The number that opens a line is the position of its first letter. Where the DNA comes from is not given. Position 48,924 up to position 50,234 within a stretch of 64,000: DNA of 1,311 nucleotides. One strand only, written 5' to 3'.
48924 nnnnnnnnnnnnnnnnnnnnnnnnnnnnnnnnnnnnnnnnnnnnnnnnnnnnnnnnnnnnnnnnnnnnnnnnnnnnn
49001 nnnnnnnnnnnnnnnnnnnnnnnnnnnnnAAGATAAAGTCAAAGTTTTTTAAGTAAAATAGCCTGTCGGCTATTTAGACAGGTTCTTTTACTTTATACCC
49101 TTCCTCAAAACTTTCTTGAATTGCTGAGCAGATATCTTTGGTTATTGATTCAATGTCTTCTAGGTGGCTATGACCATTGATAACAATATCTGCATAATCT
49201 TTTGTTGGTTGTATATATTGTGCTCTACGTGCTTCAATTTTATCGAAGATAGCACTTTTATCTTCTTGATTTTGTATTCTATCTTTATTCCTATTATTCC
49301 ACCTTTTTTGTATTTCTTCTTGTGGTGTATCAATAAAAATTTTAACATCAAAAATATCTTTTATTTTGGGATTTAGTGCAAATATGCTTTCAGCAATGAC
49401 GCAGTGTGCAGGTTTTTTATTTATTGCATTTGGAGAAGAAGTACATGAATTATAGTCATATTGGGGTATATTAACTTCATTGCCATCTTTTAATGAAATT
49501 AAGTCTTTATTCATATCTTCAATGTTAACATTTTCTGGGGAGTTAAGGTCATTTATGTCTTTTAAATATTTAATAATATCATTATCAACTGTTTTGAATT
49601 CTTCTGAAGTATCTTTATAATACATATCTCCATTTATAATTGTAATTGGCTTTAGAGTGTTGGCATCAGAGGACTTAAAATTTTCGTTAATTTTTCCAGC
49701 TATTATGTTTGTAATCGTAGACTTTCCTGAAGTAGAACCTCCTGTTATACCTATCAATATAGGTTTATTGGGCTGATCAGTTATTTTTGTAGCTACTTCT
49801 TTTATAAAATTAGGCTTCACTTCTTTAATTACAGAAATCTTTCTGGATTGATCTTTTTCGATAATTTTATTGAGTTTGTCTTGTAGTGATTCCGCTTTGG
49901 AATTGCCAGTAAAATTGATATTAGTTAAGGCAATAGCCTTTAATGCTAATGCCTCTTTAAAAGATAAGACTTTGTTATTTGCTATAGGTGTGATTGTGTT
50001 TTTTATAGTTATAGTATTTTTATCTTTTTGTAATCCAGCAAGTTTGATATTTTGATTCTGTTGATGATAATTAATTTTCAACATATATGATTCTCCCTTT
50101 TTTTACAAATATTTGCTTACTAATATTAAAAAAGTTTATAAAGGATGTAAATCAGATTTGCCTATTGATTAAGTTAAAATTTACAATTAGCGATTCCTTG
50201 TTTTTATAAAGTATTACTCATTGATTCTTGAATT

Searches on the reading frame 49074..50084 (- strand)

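Call 71: search_protein_families(library=pfam, proteins=[window:49074-50084:-], max_evalue=0.00001)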
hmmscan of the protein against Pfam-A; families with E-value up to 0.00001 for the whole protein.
window:49074-50084:- (336 aa): 1 family
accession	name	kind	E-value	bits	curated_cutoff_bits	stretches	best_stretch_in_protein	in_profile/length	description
PF00485.24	PRK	-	1e-21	78.1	22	1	110-303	1-188/196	Phosphoribulokinase / Uridine kinase family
